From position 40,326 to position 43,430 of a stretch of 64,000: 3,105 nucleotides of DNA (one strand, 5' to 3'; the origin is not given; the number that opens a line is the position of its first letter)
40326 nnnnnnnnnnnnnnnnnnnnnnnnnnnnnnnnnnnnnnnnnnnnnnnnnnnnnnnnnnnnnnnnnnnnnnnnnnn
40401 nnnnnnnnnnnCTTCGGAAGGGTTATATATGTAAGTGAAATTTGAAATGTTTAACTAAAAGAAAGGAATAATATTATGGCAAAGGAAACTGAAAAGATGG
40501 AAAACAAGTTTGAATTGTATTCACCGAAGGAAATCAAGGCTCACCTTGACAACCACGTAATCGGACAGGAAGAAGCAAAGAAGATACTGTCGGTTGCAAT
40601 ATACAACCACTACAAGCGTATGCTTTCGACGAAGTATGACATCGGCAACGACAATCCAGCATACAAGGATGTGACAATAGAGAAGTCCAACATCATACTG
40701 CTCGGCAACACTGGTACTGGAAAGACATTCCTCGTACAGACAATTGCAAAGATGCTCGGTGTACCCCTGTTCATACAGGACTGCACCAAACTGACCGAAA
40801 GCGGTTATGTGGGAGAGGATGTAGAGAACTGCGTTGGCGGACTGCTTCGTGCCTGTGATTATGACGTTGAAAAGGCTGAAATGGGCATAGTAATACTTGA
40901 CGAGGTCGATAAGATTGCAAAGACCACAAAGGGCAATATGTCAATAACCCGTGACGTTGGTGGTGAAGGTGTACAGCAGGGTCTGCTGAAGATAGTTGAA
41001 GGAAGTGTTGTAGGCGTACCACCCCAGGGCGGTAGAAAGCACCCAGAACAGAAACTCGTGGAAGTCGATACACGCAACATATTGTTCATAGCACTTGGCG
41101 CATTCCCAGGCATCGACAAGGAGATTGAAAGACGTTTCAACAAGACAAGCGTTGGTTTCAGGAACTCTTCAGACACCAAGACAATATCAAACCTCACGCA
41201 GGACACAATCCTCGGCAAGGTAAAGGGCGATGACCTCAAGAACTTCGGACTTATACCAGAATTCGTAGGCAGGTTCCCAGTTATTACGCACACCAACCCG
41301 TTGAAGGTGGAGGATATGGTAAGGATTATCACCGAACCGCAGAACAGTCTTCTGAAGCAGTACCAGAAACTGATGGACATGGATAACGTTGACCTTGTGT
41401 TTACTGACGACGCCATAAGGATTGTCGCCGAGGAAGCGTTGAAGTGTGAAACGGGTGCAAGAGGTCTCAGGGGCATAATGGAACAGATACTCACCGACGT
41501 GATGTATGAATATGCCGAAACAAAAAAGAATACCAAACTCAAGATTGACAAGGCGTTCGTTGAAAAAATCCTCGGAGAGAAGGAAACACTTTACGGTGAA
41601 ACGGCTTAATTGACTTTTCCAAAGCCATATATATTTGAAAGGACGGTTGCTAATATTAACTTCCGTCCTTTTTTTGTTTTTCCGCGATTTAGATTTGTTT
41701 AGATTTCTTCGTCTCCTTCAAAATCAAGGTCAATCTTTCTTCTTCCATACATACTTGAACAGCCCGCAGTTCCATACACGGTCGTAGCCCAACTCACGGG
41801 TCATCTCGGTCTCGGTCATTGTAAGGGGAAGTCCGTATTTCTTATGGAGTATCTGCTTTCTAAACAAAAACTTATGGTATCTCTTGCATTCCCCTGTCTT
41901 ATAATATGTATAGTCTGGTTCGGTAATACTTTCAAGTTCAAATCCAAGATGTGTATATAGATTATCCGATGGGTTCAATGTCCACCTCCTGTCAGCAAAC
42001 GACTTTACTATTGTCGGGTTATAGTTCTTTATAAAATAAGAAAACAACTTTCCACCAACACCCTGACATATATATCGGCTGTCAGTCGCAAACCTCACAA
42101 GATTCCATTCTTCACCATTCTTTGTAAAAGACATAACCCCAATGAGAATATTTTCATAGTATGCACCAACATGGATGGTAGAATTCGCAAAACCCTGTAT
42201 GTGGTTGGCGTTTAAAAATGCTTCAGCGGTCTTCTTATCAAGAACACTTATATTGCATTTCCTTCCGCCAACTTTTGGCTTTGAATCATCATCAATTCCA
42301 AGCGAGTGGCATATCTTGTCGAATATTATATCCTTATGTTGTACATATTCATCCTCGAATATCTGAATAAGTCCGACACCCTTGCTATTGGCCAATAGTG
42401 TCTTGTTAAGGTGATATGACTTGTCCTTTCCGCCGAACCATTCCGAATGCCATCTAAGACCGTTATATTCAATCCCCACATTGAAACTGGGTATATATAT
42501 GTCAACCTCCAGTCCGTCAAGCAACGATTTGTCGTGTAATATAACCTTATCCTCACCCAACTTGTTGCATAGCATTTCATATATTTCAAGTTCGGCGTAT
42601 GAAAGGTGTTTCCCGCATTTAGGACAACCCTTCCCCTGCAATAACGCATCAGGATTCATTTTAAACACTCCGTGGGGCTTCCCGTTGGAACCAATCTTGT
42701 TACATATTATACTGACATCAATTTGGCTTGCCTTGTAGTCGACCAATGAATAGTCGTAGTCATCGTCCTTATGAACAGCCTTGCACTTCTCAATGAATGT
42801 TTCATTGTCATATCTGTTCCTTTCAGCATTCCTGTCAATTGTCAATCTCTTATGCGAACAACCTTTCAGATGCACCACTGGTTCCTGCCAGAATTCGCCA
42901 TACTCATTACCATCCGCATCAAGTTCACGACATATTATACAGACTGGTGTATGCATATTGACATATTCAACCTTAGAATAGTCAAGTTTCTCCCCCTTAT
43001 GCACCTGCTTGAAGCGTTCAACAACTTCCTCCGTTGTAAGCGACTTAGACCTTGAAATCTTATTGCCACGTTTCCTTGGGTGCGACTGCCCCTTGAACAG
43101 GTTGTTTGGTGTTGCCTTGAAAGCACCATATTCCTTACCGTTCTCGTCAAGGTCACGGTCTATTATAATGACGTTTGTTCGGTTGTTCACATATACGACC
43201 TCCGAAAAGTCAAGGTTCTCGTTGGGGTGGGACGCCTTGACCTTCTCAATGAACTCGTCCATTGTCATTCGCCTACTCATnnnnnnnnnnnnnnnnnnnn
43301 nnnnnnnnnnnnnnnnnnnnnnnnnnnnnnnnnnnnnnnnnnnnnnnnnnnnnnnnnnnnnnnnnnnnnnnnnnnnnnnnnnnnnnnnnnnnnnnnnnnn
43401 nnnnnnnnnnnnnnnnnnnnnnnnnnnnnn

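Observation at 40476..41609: Phage-encoded ClpX lacking the zinc-binding domain, with VGF instead of IGF loop, 9 kb from clpP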

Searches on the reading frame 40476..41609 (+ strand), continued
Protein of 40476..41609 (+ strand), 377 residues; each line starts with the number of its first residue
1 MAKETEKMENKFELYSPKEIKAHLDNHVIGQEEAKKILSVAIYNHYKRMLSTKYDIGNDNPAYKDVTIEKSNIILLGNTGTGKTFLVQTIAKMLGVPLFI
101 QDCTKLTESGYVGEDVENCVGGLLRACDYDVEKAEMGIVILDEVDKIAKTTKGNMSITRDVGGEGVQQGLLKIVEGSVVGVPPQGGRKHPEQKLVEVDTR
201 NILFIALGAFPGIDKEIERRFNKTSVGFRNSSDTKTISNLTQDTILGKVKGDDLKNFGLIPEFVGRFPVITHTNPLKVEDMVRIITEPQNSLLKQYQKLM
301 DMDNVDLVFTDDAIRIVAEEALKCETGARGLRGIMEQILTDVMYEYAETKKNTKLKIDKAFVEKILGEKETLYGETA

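Call 61: search_protein_families(library=padloc, proteins=[window:40476-41609:+, L131:6663-7118:+, L131:7151-7729:+, L131:7833-8546:+, L131:8768-9553:+, L131:11691-12899:+, L131:12917-13666:+, L131:13712-14170:+], max_evalue=0.001)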
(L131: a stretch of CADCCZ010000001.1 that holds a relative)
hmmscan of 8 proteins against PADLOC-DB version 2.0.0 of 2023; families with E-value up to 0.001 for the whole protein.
window:40476-41609:+ (377 aa): 9 families
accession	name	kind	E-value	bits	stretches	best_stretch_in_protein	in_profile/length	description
PDLC02196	IetA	-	9.3e-09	33.2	1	36-150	91-195/374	-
PDLC02195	IetA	-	5.4e-07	27.2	1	36-150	106-210/395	-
PDLC04232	IetA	-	3.1e-06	24.8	1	70-150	116-189/330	-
PDLC03838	DolB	-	7.4e-06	23.4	0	6-48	119-161/375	-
PDLC02350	AbiO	-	1.4e-05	22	1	12-150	131-272/468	AbiO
PDLC04140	mad8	-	7.7e-05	20.3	1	57-96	7-53/314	mads_8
PDLC00914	TRIP13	-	0.00015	19.3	1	57-151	58-159/302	TRIP13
PDLC04231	IetA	-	0.00027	18.8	1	71-151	118-191/262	-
PDLC03643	MTase_III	-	0.00085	16.5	0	296-358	332-392/465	Type III methyltransferase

L131:6663-7118:+ (151 aa): 0 families

L131:7151-7729:+ (192 aa): 0 families

L131:7833-8546:+ (237 aa): 0 families

L131:8768-9553:+ (261 aa): 0 families

L131:11691-12899:+ (402 aa): 0 families

L131:12917-13666:+ (249 aa): 0 families

L131:13712-14170:+ (152 aa): 0 families

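Call 70: search_protein_families(library=pfam, proteins=[L133:417-1802:+, L133:1863-2669:+, L133:2986-3816:+, L133:4451-5365:+, L133:11889-12749:+, L133:12812-14512:+, L133:13978-16374:+, L133:17418-18371:+, L133:18497-19273:+, L133:19270-20424:+], max_evalue=0.001)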
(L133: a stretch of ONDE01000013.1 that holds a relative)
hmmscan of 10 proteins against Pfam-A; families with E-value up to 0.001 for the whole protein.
L133:417-1802:+ (461 aa): 1 family
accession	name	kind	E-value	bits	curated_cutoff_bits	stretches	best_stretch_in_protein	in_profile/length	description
PF02646.22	RmuC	-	3.2e-76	256.7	26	1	131-422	5-289/291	RmuC family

L133:1863-2669:+ (268 aa): 0 families

L133:2986-3816:+ (276 aa): 0 families

L133:4451-5365:+ (304 aa): 1 family
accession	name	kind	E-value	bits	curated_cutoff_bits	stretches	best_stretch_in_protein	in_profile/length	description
PF03747.19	ADP_ribosyl_GH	-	1.6e-39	136.7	26.2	1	13-265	3-282/287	ADP-ribosylglycohydrolase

L133:11889-12749:+ (286 aa): 4 families
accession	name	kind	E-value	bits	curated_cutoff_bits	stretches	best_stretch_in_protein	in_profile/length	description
PF04539.22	Sigma70_r3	-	1.1e-19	70.7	25.3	1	135-204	3-72/78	Sigma-70 region 3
PF04542.20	Sigma70_r2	-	1.3e-14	54.1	24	1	55-123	2-70/71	Sigma-70 region 2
PF04545.22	Sigma70_r4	-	7.4e-12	45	24.1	1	223-274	2-49/50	Sigma-70, region 4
PF00140.25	Sigma70_r1_2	-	2.6e-11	43.7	22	1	18-48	3-33/34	Sigma-70 factor, region 1.2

L133:12812-14512:+ (566 aa): 1 family
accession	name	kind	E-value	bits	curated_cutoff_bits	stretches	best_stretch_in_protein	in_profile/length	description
PF00004.35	AAA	-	3.2e-23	83.1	21.2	1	353-484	1-129/131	ATPase family associated with various cellular activities (AAA)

L133:13978-16374:+ (798 aa): 2 families
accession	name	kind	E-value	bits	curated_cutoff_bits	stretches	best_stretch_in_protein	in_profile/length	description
PF00004.35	AAA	-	5.2e-23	82.4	21.2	1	581-713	1-130/131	ATPase family associated with various cellular activities (AAA)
PF13086.12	AAA_11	-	0.00043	20.6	27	0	559-602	3-41/257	AAA domain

L133:17418-18371:+ (317 aa): 1 family
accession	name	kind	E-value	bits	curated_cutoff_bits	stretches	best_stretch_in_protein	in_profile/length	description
PF01145.31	Band_7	-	2.2e-20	73.9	23.6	1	65-263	2-172/176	SPFH domain / Band 7 family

L133:18497-19273:+ (258 aa): 3 families
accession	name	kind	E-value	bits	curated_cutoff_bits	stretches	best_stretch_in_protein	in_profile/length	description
PF00005.33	ABC_tran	-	1.9e-27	97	25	1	35-178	2-137/137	ABC transporter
PF13304.12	AAA_21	-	2.9e-14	54.3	27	1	144-208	232-299/304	AAA domain, putative AbiEii toxin, Type IV TA system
PF13175.12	AAA_15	-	0.00039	20.6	32.1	0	96-207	260-369/374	AAA ATPase domain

L133:19270-20424:+ (384 aa): 4 families
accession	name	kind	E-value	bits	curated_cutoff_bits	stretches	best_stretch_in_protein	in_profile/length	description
PF12698.13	ABC2_membrane_3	-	9.5e-21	74.7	31.6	1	21-368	2-346/347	ABC-2 family transporter protein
PF12679.13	ABC2_membrane_2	-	3.1e-20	73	27.2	1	6-370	1-277/283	ABC-2 family transporter protein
PF01061.29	ABC2_membrane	-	1.5e-11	44.7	26.9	1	171-343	51-209/211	ABC-2 type transporter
PF12730.13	ABC2_membrane_4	-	3.3e-05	24.4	27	1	172-286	48-159/179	ABC-2 family transporter protein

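Call 96: list_cluster_members(proteins=[window:40476-41606:+, P0005, P0038, P0043])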
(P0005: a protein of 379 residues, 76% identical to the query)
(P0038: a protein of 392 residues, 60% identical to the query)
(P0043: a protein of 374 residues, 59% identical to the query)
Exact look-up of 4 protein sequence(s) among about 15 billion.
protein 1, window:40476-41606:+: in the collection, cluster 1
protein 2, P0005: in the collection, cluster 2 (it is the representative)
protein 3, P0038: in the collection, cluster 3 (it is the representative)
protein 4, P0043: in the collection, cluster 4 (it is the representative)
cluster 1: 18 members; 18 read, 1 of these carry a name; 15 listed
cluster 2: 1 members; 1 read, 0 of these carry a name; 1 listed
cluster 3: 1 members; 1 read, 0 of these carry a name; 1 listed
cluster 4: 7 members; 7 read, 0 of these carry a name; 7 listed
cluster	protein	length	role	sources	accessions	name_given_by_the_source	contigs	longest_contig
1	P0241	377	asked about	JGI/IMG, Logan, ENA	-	-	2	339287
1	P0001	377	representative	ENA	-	-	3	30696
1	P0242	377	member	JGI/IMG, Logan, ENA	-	ATP-dependent Clp protease ATP-binding subunit ClpX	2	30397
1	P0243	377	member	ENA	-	-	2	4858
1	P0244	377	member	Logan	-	-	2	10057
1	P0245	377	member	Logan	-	-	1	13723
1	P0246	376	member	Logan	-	-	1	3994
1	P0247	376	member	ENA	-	-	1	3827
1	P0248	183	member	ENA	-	-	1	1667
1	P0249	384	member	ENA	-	-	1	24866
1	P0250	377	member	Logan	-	-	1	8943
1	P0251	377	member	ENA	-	-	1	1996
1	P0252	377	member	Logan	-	-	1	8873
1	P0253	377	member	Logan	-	-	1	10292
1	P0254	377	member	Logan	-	-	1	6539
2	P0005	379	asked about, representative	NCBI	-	-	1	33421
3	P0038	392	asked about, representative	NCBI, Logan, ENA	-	-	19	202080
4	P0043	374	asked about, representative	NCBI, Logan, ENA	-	-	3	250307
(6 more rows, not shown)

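Call 97: find_encoding_contigs(protein=window:40476-41609:+, flank=1000, max_places=3)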
Protein window:40476-41609:+ (377 aa): 4 contigs read that carry it; 2 places shown.
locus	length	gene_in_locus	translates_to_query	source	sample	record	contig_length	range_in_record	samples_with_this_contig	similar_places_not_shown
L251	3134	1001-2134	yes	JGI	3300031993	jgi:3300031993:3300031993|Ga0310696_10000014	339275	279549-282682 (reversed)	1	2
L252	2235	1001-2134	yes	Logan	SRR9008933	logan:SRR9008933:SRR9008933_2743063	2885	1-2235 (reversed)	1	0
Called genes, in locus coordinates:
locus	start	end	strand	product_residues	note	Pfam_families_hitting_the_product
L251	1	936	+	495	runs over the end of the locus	PF00145:DNA_methylase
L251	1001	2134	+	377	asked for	PF07724:AAA_2, PF00004:AAA, PF07728:AAA_5 (weak), PF10431:ClpB_D2-small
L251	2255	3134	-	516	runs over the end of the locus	PF05265:DUF723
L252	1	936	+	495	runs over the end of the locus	PF00145:DNA_methylase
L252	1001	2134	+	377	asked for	PF07724:AAA_2, PF00004:AAA, PF07728:AAA_5 (weak), PF10431:ClpB_D2-small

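Call 99: predict_structure(alignment_id=A3)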
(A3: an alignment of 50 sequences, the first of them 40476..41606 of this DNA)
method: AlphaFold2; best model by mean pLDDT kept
length: 377 residues; sequences in the alignment: 50
mean_pLDDT: 82.3   pTM: 0.81
mean pLDDT of the five models: 82.3, 79.9, 73.2, 71.0, 69.6
residues with pLDDT >= 90: 160; 70-90: 145; 50-70: 44; < 50: 28
segments of 3 or more residues with pLDDT < 50: 1-9, 151-161, 372-377
pLDDT, mean of each block of 10 residues (from residue 1): 43 89 93 95 94 84 85 92 93 94 74 70 90 94 79 43 74 87 73 87 94 82 56 55 77 84 91 92 91 93 94 94 87 92 88 91 79 44
secondary structure, 60 per line:
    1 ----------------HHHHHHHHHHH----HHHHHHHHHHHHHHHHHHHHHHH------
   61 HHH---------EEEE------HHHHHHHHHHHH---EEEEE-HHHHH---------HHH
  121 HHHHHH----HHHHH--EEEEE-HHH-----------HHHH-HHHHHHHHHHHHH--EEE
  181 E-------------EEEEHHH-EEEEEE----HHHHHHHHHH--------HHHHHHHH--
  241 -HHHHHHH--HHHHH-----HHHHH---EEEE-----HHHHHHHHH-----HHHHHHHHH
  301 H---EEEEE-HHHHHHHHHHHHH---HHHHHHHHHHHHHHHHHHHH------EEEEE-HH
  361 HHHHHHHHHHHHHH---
elements in order: H17-27 H32-54 E73-76 H83-94 E98-102 H104-108 H118-126 H131-135 E138-142 H158-161 H163-175 E178-181 E195-198 E203-208 H213-222 H231-238 H242-248 H251-255 H261-265 E269-272 H278-286 H292-301 E305-309 H311-323 H327-346 E353-357 H359-374

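Call 101: fold_search(model_id=the predicted structure, library=pdb)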
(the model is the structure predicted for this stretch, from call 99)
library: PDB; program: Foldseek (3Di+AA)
matches with E <= 10: 1798; with E <= 0.001: 1235
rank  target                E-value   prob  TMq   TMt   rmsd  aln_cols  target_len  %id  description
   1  9a5x_A                2.1e-37  1.00  0.82  0.74   4.1       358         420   50  Integrative model of CLPX-CLPP by crosslinking MS and deep learning (released 2024-09-18)
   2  8et3_C                1.8e-34  1.00  0.76  0.80   4.6       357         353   49  Cryo-EM structure of a delivery complex containing the SspB adaptor, an ssrA-tagged substrate, and the AAA+ ClpXP prot (released 2023-01-25)
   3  8e91_F                3.3e-34  1.00  0.78  0.86   4.9       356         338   47  Cryo-EM structure of substrate-free ClpX.ClpP (released 2023-11-08)
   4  6wrf_C                1.9e-33  1.00  0.75  0.80   5.0       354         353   49  ClpX-ClpP complex bound to GFP-ssrA, recognition complex (released 2020-11-04)
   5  8yd0_E                1.1e-32  1.00  0.78  0.86   3.5       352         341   48  CryoEM structure of M. tuberculosis ClpXP1P2 complex bound to bortezomib (released 2025-03-19)
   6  8e7v_F                1.1e-32  1.00  0.78  0.87   4.5       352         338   47  Cryo-EM structure of substrate-free DNClpX.ClpP from singly capped particles (released 2023-11-08)
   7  6wrf_F                1.3e-32  1.00  0.77  0.86   4.9       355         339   48  ClpX-ClpP complex bound to GFP-ssrA, recognition complex (released 2020-11-04)
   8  6vfx_E                1.4e-32  1.00  0.78  0.85   3.5       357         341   48  ClpXP from Neisseria meningitidis - Conformation B (released 2020-01-22)
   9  9dvy_D                1.5e-32  1.00  0.74  0.81   5.2       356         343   47  Human mitochondrial ClpX with endogenous substrate (released 2025-10-15)
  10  8e91_B                1.6e-32  1.00  0.74  0.79   5.3       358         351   49  Cryo-EM structure of substrate-free ClpX.ClpP (released 2023-11-08)
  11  9ndj_B                1.9e-32  1.00  0.73  0.78   5.5       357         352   51  Cryo-EM structure of the endogenous ClpP1/ClpP2 heterocomplex from Pseudomonas aeruginosa bound to the AAA+ ClpX unfol (released 2025-10-01)
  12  8e7v_A                3.2e-32  1.00  0.69  0.74   5.9       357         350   48  Cryo-EM structure of substrate-free DNClpX.ClpP from singly capped particles (released 2023-11-08)
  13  6wrf_E                3.4e-32  1.00  0.80  0.86   3.7       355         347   49  ClpX-ClpP complex bound to GFP-ssrA, recognition complex (released 2020-11-04)
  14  6wrf_B                3.4e-32  1.00  0.74  0.78   5.3       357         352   49  ClpX-ClpP complex bound to GFP-ssrA, recognition complex (released 2020-11-04)
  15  9dvy_B                3.7e-32  1.00  0.71  0.75   6.5       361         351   47  Human mitochondrial ClpX with endogenous substrate (released 2025-10-15)
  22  8e7v_B                3.0e-31  1.00  0.73  0.78   5.4       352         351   49  Cryo-EM structure of substrate-free DNClpX.ClpP from singly capped particles (released 2023-11-08)
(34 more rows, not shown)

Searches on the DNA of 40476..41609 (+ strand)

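Call 8: search_dna_similar(query=window:40476-41609:+, collection=phages, mode=near)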
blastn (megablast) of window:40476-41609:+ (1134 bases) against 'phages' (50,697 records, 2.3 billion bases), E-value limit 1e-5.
No match.

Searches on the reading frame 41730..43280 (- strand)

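Call 17: search_protein_families(library=phrogs, proteins=[window:41730-43280:-], max_evalue=0.00001)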
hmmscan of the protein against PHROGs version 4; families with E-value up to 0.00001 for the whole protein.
window:41730-43280:- (516 aa): 7 families
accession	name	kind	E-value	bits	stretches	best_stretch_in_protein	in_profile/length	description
phrog_559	-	DNA, RNA and nucleotide metabolism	5.7e-93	313.7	1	1-515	119-602/607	HNH endonuclease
phrog_3339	-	DNA, RNA and nucleotide metabolism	9e-90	303.2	1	221-514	247-535/536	homing endonuclease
phrog_29804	-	unknown function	1.6e-28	100.9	1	204-511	225-529/534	-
phrog_681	-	DNA, RNA and nucleotide metabolism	1.3e-21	77.8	2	128-228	341-435/576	endonuclease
phrog_4605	-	unknown function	2.9e-12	47.7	1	158-228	48-111/151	-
phrog_27771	-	unknown function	1.4e-06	28.3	1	252-334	461-549/549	-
phrog_9902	-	unknown function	5.1e-06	27.1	0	199-290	51-139/210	-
